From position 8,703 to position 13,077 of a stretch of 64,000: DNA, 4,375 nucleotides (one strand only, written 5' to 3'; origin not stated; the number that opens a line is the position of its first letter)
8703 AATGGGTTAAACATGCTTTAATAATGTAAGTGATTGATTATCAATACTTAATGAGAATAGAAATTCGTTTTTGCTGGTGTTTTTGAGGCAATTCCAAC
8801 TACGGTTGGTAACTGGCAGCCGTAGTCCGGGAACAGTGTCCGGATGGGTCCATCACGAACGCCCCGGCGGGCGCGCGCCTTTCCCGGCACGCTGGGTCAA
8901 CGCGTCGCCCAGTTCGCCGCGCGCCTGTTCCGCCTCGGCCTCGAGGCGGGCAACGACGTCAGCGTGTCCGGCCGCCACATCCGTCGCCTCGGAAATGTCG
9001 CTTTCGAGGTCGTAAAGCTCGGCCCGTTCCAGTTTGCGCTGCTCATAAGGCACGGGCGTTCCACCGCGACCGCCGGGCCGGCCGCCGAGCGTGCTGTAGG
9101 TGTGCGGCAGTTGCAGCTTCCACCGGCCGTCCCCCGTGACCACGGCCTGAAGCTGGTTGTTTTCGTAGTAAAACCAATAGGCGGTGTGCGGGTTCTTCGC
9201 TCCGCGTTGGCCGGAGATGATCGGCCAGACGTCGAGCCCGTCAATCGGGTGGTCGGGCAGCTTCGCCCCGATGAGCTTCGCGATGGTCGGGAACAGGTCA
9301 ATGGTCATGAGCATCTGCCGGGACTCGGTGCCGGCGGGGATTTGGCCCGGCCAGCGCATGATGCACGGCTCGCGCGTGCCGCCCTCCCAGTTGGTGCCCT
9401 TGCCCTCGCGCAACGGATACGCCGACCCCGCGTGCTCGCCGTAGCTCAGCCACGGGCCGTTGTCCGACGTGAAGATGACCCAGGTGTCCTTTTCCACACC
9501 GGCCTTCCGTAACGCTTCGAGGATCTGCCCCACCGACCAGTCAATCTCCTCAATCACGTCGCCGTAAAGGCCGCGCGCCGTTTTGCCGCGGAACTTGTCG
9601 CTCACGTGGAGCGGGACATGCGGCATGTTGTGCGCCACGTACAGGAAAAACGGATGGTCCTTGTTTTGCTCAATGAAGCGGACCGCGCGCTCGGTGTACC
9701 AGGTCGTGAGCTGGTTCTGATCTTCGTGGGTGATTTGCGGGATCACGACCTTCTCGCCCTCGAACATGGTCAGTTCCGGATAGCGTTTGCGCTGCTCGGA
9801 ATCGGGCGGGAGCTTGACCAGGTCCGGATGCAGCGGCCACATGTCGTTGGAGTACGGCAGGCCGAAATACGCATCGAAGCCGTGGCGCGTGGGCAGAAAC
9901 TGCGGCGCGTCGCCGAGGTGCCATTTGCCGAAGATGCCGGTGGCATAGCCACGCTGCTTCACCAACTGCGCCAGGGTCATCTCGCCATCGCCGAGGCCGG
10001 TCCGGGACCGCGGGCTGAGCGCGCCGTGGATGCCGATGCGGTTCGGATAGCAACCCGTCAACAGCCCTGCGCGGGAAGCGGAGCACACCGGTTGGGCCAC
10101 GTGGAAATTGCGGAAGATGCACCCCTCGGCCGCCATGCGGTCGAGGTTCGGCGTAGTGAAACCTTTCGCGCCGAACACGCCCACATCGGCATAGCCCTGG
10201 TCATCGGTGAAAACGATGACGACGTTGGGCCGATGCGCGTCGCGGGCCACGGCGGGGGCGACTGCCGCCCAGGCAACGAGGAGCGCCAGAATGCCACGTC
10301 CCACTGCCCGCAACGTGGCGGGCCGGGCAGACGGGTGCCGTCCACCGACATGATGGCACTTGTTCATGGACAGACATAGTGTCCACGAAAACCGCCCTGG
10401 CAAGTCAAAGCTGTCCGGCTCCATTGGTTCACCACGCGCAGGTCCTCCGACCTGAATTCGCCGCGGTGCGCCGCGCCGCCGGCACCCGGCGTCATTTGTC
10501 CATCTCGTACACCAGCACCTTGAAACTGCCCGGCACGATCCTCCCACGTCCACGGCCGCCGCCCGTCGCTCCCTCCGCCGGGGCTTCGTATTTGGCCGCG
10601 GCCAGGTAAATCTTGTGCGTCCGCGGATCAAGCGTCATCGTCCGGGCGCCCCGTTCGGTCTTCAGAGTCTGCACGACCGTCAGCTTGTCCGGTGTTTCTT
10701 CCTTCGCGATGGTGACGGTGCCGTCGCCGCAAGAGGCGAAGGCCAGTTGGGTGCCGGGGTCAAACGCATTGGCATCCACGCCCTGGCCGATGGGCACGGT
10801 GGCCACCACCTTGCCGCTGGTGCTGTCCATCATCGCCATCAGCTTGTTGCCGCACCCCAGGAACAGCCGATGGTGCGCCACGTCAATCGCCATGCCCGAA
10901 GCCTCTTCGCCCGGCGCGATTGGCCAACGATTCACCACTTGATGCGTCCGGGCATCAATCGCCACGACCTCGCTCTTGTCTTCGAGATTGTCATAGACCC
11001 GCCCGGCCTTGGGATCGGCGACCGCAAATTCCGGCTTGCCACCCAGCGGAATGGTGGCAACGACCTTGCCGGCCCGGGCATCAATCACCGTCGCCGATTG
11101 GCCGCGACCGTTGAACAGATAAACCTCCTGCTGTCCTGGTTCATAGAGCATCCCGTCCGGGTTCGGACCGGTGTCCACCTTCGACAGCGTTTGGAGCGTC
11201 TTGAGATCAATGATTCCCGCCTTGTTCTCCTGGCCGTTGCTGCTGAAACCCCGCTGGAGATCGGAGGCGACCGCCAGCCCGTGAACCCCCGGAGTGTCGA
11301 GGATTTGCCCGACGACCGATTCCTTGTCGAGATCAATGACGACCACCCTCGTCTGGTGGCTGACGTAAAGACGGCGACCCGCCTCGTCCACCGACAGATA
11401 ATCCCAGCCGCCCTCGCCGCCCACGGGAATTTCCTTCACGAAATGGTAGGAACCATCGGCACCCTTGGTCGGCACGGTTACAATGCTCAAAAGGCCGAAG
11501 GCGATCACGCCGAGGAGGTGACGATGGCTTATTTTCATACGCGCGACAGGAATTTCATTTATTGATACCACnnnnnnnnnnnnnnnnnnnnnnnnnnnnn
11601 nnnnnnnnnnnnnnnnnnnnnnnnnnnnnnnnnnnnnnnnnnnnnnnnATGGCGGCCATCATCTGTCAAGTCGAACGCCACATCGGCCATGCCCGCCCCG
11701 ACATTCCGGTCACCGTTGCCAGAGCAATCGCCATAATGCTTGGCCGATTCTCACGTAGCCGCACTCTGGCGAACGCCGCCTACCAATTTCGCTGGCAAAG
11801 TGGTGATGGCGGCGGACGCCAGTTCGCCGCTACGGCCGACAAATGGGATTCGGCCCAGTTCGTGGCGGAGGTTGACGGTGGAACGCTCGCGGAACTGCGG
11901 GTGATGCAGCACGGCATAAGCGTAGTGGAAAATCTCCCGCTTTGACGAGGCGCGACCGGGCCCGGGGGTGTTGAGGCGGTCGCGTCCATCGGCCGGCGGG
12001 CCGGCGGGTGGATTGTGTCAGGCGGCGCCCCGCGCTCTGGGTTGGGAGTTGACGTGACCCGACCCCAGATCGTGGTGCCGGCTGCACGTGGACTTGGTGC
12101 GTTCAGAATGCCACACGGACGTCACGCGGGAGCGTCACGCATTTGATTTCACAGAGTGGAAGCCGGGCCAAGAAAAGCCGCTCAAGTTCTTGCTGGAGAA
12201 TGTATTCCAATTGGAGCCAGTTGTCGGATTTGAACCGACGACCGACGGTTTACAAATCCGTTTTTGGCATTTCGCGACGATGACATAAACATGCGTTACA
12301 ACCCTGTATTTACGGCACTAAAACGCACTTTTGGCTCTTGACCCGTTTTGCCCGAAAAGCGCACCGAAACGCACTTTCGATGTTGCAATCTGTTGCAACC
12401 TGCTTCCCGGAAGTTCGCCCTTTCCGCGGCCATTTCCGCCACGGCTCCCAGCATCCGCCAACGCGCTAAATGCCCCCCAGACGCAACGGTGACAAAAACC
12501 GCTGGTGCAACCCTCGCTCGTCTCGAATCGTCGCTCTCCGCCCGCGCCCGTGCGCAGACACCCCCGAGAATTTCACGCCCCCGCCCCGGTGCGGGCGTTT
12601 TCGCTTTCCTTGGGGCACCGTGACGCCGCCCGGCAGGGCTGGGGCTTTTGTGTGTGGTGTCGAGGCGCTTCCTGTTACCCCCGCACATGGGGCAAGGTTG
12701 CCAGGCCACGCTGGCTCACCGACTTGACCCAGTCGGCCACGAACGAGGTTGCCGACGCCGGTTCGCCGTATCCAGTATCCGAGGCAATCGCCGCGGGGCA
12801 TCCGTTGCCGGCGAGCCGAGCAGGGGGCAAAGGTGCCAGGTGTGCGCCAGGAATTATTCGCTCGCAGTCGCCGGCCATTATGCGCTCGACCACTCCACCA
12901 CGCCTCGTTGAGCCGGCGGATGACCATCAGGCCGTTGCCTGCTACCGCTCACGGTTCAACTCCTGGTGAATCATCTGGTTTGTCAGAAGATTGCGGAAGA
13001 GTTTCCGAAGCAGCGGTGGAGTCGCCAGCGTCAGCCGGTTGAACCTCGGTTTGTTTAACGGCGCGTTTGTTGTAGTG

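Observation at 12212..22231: One intact tRNA-Thr bracketed 9.9 kb apart by its own orphan 3' half and orphan 5' half: tandem or nested integration at the anticodon loop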

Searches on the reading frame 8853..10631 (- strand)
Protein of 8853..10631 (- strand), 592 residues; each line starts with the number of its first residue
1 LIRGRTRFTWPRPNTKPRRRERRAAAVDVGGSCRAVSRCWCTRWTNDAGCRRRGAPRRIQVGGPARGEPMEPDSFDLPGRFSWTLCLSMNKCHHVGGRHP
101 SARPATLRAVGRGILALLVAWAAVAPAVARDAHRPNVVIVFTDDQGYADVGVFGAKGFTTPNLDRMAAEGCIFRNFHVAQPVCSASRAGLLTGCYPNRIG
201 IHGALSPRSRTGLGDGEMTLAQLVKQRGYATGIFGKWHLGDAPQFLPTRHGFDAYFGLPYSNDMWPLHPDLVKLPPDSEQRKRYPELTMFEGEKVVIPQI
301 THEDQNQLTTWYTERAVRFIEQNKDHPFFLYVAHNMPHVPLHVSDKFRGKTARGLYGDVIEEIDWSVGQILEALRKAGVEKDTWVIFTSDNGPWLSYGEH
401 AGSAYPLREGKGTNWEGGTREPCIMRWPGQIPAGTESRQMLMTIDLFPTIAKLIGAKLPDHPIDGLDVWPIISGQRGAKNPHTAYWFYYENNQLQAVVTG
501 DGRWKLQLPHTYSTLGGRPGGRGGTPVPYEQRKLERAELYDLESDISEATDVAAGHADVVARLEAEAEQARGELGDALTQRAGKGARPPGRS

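Call 9: search_protein_families(library=pfam, proteins=[window:8853-10631:-], max_evalue=0.01)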
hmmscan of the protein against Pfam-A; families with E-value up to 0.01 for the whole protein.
window:8853-10631:- (592 aa): 4 families
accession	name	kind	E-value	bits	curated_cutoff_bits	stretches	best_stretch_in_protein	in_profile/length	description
PF00884.28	Sulfatase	-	6.9e-65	219.8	25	1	135-455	1-300/301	Sulfatase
PF16347.10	SGSH_C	-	3.6e-12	47.1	29.3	1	415-497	12-93/154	N-sulphoglucosamine sulphohydrolase, C-terminal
PF14707.11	Sulfatase_C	-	2.9e-06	28.3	30.9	1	485-576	5-98/127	C-terminal region of aryl-sulfatase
PF01663.27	Phosphodiest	-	2.1e-05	24.7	23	1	159-392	19-220/342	Type I phosphodiesterase / nucleotide pyrophosphatase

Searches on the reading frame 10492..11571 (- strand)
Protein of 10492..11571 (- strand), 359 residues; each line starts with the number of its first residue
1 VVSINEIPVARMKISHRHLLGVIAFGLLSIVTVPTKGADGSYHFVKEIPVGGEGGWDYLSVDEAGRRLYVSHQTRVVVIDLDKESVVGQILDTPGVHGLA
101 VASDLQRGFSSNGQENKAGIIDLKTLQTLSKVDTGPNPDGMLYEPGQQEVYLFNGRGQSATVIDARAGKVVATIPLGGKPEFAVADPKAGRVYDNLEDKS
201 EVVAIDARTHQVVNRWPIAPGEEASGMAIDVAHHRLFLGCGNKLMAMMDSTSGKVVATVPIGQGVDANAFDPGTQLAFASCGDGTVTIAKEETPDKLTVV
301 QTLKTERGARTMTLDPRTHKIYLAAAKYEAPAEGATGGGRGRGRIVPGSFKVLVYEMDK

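Call 9: search_protein_families(library=pfam, proteins=[window:10492-11571:-], max_evalue=0.01)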
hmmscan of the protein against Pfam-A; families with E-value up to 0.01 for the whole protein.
window:10492-11571:- (359 aa): 5 families
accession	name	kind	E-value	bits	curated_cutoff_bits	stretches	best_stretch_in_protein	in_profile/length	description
PF25174.1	Beta-prop_THOC3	-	4.4e-05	23.1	305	1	202-325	71-188/272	THOC3 beta-propeller domain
PF02239.22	Cytochrom_D1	-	8.7e-05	21.7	25.5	0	159-232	249-317/368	Cytochrome D1 heme domain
PF21783.3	YNCE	-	0.0013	18.5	27.1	0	91-181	238-329/339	YNCE-like beta-propeller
PF23414.1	Beta-prop_EML_2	-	0.0068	16.2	90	0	228-316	5-91/266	Echinoderm microtubule-associated protein second beta-propeller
PF16819.11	DUF5074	-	0.0069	15.9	27.2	0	68-212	111-218/353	Domain of unknown function (DUF5074)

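Call 46: list_cluster_members(proteins=[window:10492-11538:-, window:11649-11945:+, window:19891-20103:-, window:20282-20590:+, window:22320-22469:+, window:22871-23152:+])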
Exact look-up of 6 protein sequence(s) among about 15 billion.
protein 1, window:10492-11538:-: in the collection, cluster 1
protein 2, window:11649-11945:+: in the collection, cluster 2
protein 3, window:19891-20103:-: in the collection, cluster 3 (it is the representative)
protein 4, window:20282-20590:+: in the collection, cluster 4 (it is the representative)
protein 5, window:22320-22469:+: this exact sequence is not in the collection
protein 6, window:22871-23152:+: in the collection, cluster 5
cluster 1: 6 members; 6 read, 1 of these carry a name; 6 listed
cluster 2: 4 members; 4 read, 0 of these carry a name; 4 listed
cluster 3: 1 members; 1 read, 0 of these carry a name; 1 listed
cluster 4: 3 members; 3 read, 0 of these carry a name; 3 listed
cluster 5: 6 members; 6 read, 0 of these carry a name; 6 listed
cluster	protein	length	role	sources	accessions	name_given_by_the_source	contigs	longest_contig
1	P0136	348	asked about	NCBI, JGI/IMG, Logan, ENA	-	-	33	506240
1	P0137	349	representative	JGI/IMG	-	DNA-binding beta-propeller fold protein YncE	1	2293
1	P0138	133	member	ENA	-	-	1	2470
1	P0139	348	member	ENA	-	-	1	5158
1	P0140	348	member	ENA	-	-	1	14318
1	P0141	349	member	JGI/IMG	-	-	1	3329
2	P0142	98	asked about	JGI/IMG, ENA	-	-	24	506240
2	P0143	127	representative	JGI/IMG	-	-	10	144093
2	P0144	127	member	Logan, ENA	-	-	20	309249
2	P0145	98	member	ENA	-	-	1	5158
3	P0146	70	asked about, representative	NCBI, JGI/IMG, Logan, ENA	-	-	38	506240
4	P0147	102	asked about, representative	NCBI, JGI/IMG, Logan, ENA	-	-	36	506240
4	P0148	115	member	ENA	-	-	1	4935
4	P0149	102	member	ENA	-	-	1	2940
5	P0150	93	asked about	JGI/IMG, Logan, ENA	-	-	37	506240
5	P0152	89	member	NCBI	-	-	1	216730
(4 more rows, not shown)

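Call 47: find_encoding_contigs(protein=P0152, flank=10000, max_places=4)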
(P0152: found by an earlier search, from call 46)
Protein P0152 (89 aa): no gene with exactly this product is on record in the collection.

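Call 48: find_encoding_contigs(protein=P0140, flank=10000, max_places=4)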
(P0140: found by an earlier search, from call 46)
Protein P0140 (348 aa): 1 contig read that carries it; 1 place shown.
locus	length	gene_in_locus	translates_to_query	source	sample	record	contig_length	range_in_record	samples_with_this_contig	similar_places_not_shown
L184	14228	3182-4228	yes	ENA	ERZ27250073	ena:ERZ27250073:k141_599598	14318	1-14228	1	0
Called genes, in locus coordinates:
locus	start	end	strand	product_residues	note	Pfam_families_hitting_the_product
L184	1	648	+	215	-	?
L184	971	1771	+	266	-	PF13588:HSDR_N_2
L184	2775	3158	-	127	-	-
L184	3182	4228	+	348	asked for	-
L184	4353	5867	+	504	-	PF00884:Sulfatase, PF01663:Phosphodiest (faint), PF16347:SGSH_C, PF14707:Sulfatase_C (weak)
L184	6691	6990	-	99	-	-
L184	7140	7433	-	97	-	-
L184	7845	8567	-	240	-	PF04299:FMN_bind_2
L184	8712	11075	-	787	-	PF13810:DUF4185, PF00331:Glyco_hydro_10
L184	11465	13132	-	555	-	PF01011:PQQ (faint), PF13360:PQQ_2, PF13570:Beta-prop_ACSF4, PF13360:PQQ_2 (weak)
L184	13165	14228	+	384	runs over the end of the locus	?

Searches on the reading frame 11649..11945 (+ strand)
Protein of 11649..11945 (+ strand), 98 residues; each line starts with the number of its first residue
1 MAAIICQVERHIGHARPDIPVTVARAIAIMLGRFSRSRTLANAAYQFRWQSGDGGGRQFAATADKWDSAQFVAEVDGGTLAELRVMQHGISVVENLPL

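Call 50: search_protein_families(library=pfam, proteins=[window:11649-11945:+], max_evalue=1)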
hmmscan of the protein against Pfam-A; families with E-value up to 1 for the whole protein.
window:11649-11945:+ (98 aa): 1 family
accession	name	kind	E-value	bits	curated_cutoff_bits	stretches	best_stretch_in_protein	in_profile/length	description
PF04577.19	Glyco_transf_61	-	0.061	14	27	1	43-93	86-137/137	Glycosyltransferase 61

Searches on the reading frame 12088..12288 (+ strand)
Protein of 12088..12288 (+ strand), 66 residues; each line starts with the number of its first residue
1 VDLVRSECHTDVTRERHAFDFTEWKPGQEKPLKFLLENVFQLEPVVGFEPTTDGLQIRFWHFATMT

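Call 9: search_protein_families(library=pfam, proteins=[window:12088-12288:+], max_evalue=0.01)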
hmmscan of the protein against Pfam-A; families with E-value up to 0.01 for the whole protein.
window:12088-12288:+ (66 aa): 0 families

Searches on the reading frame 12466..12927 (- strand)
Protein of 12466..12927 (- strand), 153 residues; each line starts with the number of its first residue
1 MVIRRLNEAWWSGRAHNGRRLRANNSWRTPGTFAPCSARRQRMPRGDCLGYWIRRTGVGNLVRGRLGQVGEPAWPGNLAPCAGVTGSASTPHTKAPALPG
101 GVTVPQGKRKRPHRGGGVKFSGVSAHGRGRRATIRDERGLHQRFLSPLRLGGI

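Call 8: search_protein_families(library=pfam, proteins=[window:12466-12927:-], max_evalue=0.01)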
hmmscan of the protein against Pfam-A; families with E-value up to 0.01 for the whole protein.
window:12466-12927:- (153 aa): 0 families

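Call 50: search_protein_families(library=pfam, proteins=[window:12466-12927:-], max_evalue=1)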
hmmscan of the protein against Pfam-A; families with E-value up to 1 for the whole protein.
window:12466-12927:- (153 aa): 0 families
